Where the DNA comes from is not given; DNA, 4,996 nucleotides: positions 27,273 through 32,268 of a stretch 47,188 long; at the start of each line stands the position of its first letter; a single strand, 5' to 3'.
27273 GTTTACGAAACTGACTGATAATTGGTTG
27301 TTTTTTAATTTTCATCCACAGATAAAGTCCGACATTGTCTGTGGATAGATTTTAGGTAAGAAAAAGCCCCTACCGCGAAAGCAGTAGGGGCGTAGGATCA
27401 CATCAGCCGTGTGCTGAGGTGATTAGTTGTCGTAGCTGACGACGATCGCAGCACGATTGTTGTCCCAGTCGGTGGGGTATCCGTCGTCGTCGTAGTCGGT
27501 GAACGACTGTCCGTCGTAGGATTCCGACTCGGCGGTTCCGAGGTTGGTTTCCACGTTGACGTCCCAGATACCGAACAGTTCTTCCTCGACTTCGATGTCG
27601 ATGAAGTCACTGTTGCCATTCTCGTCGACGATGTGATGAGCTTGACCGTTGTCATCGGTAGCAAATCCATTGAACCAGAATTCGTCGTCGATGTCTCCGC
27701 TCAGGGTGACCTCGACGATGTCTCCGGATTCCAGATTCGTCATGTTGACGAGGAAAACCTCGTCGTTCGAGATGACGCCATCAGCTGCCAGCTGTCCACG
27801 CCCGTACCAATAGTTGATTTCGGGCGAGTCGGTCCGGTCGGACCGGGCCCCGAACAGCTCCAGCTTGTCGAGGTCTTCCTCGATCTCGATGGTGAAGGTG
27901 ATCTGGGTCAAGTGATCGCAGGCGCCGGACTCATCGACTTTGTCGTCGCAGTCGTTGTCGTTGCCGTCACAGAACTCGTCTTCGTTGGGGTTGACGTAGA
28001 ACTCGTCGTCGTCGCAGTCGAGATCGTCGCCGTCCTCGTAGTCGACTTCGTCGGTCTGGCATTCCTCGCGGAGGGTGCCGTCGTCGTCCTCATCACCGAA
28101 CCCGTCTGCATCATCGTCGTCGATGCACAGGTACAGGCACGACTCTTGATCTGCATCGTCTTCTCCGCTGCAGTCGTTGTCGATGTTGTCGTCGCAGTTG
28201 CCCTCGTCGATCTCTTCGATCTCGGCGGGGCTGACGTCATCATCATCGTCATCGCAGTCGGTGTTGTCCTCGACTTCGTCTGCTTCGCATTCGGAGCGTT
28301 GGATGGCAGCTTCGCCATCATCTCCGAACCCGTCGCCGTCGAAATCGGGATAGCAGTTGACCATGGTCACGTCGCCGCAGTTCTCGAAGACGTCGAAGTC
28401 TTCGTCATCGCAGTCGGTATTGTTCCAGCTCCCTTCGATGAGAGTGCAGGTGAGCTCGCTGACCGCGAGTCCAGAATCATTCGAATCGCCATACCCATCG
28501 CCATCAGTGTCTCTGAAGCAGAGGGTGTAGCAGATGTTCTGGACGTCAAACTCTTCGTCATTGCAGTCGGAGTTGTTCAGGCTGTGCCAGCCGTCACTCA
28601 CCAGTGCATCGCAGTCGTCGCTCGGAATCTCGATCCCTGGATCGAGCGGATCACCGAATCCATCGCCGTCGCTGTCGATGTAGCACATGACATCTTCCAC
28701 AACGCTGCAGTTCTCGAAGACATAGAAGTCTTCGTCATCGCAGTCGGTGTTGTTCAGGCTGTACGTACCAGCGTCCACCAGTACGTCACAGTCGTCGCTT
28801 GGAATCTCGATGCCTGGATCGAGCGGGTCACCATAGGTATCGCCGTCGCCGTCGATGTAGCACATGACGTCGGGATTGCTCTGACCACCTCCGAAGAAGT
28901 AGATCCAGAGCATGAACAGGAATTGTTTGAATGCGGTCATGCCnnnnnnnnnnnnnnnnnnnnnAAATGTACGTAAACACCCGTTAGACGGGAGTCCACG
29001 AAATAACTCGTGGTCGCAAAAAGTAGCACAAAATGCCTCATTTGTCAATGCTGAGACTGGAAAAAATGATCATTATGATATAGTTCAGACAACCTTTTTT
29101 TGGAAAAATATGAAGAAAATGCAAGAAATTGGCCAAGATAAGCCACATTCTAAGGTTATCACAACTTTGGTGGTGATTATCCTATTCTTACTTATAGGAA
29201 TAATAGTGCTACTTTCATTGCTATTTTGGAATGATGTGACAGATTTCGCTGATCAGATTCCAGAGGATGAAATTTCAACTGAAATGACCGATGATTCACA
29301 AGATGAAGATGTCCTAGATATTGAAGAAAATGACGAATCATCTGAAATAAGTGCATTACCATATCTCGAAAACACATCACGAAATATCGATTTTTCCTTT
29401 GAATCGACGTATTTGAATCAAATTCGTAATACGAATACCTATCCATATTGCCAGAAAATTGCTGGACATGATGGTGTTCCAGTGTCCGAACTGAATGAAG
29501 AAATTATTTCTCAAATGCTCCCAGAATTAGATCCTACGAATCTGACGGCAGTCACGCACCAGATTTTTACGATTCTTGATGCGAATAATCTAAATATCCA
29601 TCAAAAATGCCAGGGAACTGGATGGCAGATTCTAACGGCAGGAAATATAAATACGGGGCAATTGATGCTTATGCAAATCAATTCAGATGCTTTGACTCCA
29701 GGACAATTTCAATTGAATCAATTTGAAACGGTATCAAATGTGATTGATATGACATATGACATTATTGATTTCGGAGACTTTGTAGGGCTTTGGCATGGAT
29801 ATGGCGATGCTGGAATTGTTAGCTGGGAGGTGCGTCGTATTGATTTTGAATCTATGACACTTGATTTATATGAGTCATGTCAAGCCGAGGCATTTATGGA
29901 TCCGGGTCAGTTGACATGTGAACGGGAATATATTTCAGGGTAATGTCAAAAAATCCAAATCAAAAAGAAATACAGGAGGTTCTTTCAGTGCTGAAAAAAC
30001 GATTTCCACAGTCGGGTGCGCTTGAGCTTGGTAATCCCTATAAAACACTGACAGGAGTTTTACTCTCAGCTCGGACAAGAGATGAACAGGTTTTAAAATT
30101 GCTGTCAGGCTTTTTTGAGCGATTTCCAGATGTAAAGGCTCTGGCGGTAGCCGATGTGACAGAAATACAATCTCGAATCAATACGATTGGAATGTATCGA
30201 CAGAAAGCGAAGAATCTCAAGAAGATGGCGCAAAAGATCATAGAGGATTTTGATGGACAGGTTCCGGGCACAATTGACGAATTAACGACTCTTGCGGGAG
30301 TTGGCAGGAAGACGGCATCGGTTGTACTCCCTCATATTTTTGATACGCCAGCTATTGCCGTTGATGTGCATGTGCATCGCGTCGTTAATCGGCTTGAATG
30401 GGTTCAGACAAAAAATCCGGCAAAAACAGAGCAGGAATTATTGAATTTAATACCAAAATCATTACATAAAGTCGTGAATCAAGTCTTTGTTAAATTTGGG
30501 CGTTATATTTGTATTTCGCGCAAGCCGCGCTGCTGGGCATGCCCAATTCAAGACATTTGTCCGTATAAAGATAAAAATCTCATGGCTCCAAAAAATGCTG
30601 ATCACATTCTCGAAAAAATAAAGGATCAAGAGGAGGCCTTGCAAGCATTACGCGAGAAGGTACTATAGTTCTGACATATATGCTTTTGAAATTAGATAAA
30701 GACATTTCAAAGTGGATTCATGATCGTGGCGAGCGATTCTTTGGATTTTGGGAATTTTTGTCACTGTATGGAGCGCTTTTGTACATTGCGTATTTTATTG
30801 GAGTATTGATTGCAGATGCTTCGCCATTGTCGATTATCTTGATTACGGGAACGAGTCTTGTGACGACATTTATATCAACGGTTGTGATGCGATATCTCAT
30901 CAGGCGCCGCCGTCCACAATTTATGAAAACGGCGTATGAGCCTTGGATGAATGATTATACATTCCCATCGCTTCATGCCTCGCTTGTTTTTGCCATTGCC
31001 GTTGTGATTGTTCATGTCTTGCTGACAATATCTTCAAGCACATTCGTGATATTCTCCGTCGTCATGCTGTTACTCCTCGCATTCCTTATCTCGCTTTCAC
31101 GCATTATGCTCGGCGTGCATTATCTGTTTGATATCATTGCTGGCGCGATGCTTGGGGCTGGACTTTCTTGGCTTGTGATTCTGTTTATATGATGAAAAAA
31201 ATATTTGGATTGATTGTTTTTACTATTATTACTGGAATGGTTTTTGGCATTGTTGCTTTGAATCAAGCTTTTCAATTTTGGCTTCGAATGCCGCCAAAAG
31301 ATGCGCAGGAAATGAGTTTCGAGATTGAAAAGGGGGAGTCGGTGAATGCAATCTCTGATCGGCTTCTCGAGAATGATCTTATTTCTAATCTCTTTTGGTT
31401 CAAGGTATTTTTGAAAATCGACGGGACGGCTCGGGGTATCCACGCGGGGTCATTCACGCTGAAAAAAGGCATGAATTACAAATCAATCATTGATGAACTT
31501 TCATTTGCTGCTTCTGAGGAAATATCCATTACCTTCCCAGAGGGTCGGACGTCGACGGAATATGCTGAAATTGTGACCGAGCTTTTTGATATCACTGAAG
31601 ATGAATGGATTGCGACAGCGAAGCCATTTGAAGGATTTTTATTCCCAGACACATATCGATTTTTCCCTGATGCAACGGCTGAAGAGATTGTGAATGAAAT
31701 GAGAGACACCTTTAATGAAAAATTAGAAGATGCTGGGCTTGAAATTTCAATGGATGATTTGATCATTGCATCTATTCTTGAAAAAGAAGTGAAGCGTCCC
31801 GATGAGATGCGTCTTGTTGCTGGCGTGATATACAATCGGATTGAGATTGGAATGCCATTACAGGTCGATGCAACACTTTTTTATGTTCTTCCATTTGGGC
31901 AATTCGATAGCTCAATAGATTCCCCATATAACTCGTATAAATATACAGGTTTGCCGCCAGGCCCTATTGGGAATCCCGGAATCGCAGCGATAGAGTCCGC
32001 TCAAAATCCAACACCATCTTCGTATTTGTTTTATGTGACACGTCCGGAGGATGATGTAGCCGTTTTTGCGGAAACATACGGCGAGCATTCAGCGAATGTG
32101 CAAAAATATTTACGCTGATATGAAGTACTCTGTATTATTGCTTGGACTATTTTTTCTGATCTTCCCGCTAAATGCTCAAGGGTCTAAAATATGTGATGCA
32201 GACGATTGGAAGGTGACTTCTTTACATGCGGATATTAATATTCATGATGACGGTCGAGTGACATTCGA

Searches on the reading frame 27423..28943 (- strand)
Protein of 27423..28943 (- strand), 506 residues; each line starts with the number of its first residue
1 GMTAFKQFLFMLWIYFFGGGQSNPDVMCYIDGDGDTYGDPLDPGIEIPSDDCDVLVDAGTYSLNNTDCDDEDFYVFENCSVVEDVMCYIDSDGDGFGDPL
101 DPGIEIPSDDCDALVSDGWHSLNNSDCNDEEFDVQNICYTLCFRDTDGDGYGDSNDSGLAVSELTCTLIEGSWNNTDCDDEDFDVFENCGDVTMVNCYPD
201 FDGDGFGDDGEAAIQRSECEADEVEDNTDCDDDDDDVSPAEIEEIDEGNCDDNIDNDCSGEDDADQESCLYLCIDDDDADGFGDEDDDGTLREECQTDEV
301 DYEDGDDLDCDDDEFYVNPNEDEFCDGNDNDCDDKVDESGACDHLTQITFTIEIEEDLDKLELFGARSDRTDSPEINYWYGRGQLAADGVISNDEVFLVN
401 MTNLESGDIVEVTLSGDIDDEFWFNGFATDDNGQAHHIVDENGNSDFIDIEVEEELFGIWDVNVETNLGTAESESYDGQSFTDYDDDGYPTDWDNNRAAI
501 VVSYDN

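Call 9: search_protein_families(library=pfam, proteins=[window:27423-28943:-], max_evalue=1)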
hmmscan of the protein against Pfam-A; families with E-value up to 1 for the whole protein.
window:27423-28943:- (506 aa): 1 family
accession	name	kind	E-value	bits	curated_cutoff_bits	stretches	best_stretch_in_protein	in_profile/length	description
PF11617.13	Cu-binding_MopE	-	9.8e-05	22.9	27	1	309-338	1-30/30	Putative metal-binding motif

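Call 10: search_protein_families(library=ncbifam, proteins=[window:27423-28943:-], max_evalue=1)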
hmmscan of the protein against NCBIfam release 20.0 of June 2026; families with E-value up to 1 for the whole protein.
window:27423-28943:- (506 aa): 0 families

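Call 41: search_protein_families(library=phrogs, proteins=[window:27423-28943:-], max_evalue=1)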
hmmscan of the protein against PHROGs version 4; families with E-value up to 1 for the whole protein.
window:27423-28943:- (506 aa): 3 families
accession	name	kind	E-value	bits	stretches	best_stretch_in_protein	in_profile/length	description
phrog_13023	-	unknown function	0.00011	23.1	1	49-80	10-41/63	-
phrog_10244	-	tail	0.03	14.5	1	296-371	130-204/431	tail sheath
phrog_13863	-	unknown function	0.1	13.9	1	400-449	10-56/97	-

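Call 62: search_protein_families(library=padloc, proteins=[P0005], max_evalue=1)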
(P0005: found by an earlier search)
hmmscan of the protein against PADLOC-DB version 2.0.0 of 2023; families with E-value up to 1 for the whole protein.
P0005 (251 aa): 0 families

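Call 77: search_protein_families(library=ncbifam, proteins=[P0005], max_evalue=0.01)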
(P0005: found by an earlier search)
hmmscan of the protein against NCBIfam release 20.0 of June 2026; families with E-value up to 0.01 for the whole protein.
P0005 (251 aa): 0 families

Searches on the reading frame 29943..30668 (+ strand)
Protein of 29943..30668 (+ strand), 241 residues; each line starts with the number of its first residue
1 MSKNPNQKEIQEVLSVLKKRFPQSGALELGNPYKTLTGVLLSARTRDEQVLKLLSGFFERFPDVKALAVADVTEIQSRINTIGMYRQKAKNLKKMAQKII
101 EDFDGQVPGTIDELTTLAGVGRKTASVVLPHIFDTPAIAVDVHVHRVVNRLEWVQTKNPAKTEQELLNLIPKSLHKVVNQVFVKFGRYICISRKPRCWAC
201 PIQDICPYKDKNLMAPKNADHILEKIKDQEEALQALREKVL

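Call 31: search_protein_families(library=pfam, proteins=[window:29943-30668:+], max_evalue=0.00001)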
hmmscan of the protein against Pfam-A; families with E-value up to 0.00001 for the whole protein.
window:29943-30668:+ (241 aa): 2 families
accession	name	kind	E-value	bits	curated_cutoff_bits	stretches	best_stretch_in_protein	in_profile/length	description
PF00730.31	HhH-GPD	-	3.1e-26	92.2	26.2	1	38-172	2-108/108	HhH-GPD superfamily base excision DNA repair protein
PF00633.29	HHH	-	8.3e-08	32.1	24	1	103-129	2-28/30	Helix-hairpin-helix motif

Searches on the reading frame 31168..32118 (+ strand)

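Call 31: search_protein_families(library=pfam, proteins=[window:31168-32118:+], max_evalue=0.00001)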
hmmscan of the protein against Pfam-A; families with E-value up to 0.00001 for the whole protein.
window:31168-32118:+ (316 aa): 1 family
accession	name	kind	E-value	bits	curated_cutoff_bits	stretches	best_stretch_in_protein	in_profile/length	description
PF02618.21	YceG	-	8.9e-74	248.8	32.4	1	51-313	1-275/275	YceG-like family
